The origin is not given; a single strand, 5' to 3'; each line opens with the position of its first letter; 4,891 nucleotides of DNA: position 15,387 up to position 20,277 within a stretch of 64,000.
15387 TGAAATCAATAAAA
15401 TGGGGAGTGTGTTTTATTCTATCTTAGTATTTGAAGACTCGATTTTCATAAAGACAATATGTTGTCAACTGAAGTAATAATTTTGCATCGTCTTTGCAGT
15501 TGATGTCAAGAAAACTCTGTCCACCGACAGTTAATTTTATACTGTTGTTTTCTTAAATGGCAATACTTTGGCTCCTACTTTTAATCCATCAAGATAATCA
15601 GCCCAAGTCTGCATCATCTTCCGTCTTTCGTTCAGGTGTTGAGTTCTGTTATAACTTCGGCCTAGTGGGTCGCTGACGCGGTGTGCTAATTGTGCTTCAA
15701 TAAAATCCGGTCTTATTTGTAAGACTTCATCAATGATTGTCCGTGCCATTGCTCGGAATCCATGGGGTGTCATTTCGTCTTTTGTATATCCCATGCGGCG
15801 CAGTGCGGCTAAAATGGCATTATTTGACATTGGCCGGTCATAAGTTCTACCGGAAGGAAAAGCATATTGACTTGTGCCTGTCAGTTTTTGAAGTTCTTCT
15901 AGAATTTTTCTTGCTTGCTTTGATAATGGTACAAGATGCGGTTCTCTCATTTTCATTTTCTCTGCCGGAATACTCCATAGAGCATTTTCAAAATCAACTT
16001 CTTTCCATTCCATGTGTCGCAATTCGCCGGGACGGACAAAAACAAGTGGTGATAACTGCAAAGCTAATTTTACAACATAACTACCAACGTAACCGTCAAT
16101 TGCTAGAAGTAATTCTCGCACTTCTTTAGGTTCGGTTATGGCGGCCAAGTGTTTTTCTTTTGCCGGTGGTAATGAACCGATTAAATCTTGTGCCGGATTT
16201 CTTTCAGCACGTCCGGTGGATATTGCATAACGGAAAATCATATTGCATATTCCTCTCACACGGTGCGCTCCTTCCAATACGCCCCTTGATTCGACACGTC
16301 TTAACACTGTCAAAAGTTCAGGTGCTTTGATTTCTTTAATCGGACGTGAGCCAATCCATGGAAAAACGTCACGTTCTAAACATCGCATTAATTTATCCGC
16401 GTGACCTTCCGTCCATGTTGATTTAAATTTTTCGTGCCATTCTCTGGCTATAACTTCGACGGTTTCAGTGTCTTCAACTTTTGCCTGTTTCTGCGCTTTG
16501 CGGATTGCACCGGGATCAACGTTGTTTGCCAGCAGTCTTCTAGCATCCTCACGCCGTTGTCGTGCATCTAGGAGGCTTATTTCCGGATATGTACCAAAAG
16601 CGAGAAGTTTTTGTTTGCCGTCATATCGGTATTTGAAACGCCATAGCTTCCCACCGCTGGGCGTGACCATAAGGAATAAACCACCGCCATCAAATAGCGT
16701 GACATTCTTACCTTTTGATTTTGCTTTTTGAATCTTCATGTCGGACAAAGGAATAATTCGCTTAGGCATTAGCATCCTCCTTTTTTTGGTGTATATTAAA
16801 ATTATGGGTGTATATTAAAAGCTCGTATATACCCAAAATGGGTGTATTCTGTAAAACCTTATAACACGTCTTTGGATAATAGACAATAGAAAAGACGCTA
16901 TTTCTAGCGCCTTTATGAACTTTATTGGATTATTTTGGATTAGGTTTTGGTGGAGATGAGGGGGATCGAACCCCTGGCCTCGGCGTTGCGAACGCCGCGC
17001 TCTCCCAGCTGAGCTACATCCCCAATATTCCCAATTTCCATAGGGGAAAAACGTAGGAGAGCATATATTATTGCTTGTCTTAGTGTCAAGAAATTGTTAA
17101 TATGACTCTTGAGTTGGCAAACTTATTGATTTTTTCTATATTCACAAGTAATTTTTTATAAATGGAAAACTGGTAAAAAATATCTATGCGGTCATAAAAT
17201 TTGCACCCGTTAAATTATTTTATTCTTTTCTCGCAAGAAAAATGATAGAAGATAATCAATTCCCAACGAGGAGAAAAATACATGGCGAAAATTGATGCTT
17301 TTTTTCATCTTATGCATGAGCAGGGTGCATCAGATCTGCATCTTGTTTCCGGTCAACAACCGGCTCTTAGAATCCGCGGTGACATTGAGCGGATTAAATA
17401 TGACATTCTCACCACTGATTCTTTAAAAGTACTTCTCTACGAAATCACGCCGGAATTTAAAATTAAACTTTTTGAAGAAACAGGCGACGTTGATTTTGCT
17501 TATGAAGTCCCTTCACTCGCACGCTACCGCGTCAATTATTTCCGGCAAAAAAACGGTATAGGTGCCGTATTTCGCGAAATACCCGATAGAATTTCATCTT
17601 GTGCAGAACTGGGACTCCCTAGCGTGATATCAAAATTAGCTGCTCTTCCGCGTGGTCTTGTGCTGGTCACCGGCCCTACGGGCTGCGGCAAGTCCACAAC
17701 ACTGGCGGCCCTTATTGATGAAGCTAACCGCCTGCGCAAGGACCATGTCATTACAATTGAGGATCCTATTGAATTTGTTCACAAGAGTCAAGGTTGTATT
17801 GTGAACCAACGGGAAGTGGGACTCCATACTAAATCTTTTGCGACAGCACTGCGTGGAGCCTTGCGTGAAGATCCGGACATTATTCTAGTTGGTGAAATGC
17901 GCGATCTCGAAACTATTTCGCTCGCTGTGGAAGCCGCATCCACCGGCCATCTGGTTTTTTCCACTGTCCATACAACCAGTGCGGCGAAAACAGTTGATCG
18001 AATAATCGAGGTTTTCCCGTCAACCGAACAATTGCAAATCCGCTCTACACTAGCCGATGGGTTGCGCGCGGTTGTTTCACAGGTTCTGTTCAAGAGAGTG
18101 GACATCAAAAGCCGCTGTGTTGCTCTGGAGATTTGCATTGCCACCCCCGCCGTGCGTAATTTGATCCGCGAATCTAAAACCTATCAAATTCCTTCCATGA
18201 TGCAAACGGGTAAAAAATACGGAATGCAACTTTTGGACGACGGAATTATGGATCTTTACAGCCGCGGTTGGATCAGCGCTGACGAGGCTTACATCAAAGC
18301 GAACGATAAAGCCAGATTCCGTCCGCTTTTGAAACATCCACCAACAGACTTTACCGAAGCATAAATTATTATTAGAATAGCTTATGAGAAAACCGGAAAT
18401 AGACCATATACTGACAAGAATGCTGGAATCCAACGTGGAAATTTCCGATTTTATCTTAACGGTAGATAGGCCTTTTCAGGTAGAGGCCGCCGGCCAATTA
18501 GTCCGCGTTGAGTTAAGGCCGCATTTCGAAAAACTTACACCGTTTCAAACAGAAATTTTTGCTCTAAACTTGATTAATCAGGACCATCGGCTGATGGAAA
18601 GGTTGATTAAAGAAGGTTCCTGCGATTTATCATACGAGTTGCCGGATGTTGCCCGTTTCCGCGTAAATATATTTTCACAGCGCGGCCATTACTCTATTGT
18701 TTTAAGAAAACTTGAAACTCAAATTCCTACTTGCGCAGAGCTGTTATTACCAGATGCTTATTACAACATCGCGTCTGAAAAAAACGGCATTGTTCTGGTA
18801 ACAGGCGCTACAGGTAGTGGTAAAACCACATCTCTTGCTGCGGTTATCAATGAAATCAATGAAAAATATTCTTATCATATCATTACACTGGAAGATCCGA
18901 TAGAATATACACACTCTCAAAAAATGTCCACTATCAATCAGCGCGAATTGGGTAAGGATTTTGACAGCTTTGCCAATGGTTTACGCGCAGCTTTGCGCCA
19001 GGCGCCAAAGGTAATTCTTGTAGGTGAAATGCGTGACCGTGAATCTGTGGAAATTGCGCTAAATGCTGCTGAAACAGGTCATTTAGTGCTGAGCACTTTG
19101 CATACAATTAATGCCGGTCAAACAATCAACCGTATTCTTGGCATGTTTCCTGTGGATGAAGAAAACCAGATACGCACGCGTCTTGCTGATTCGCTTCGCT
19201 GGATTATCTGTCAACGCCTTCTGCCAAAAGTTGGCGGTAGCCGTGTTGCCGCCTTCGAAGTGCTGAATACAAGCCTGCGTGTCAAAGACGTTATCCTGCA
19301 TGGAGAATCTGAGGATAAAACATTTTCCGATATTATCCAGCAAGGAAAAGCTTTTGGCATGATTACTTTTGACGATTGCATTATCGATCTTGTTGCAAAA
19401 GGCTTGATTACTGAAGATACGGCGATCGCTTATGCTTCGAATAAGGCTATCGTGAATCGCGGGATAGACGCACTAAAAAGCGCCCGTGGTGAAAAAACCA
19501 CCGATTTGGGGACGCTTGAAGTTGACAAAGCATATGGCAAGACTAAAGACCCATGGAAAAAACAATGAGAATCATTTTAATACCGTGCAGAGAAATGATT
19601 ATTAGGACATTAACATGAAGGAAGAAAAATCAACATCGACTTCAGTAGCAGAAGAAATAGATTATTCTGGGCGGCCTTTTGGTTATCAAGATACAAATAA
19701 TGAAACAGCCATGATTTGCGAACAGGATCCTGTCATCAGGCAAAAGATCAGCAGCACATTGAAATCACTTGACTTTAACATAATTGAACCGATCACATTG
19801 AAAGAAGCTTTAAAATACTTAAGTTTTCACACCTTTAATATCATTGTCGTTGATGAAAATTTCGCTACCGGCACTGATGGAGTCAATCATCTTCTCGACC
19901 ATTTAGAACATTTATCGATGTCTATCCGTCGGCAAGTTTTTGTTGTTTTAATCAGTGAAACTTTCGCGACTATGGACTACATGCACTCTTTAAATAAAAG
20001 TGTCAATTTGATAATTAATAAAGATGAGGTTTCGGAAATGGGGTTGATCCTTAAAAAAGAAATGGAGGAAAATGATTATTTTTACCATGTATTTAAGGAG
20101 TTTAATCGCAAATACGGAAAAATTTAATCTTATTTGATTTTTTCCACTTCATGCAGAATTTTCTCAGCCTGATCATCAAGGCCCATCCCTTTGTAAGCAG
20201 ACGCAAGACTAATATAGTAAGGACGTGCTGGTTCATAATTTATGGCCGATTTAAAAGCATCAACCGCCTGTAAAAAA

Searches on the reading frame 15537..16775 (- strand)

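Call 4: search_protein_families(library=pfam, proteins=[window:15537-16775:-])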
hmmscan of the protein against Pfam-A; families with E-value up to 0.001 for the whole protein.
window:15537-16775:- (412 aa): 3 families
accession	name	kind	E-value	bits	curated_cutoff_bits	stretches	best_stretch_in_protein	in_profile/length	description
PF22022.2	Phage_int_M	-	1.9e-37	127.8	27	1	107-200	2-95/96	Phage integrase central domain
PF13356.12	Arm-DNA-bind_3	-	3.4e-25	88.4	27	1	10-95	1-83/83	Arm DNA-binding domain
PF00589.27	Phage_integrase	-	2.2e-16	60.6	27.1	1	215-377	4-167/172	Phage integrase family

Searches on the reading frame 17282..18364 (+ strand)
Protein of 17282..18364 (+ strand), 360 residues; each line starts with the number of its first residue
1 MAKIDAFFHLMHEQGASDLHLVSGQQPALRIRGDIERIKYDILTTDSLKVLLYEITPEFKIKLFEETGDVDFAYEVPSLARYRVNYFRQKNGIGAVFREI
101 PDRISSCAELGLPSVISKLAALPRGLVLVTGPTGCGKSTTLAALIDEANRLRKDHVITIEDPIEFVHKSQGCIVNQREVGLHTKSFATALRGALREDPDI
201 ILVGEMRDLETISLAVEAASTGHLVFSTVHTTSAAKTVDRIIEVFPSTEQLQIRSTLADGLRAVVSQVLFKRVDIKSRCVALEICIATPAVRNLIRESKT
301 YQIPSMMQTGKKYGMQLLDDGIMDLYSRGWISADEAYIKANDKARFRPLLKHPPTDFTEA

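Call 4: search_protein_families(library=pfam, proteins=[window:17282-18364:+])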
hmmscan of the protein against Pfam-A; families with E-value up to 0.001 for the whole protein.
window:17282-18364:+ (360 aa): 3 families
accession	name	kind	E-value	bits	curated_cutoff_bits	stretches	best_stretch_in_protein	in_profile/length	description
PF00437.27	T2SSE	-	1.1e-42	146.5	24.9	1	116-279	134-287/370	Type II/IV secretion system protein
PF13401.12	AAA_22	-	3.4e-05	24.6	27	1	124-162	5-42/130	AAA domain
PF03215.21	Rad17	-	0.00084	19.8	23.8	0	122-147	43-68/186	Rad17 P-loop domain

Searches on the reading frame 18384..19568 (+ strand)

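Call 4: search_protein_families(library=pfam, proteins=[window:18384-19568:+])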
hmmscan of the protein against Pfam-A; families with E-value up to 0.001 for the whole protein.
window:18384-19568:+ (394 aa): 10 families
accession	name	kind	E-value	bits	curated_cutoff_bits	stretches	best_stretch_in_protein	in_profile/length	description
PF00437.27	T2SSE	-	1.1e-46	159.6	24.9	1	88-283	90-281/370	Type II/IV secretion system protein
PF25199.1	nSTAND_NTPase5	-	1.3e-05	25.5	34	1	129-178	36-85/145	Novel STAND NTPase 5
PF13191.12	AAA_16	-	2.5e-05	25.3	32.6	1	124-204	14-98/167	AAA ATPase domain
PF13401.12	AAA_22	-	6.7e-05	23.6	27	1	133-191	4-56/130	AAA domain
PF13604.12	AAA_30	-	0.00021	21.6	27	0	125-168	9-51/191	AAA domain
PF13173.12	AAA_14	-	0.00022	21.6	27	1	134-180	2-48/129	AAA domain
PF20720.3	nSTAND3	-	0.00034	20.8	27.2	1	132-172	15-54/155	Novel STAND NTPase 3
PF16318.11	DUF4957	-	0.00058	20.1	30.8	0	295-373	41-122/142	Domain of unknown function (DUF4957)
PF04851.21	ResIII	-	0.00085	19.7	22.5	0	132-243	21-111/164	Type III restriction enzyme, res subunit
PF12775.13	AAA_7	-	0.00096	19.2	25.8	0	129-180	28-80/181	P-loop containing dynein motor region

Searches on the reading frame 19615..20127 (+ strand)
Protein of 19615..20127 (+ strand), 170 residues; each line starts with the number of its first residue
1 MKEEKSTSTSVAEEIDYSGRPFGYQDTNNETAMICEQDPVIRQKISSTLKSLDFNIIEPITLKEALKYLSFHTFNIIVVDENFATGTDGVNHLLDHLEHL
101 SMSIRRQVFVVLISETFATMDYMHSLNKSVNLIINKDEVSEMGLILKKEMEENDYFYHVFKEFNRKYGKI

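Call 4: search_protein_families(library=pfam, proteins=[window:19615-20127:+])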
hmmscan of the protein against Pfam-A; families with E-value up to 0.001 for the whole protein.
window:19615-20127:+ (170 aa): 1 family
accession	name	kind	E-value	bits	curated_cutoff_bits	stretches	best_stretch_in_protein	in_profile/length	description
PF00072.30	Response_reg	-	2.2e-06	28.3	30.2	1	33-137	2-100/111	Response regulator receiver domain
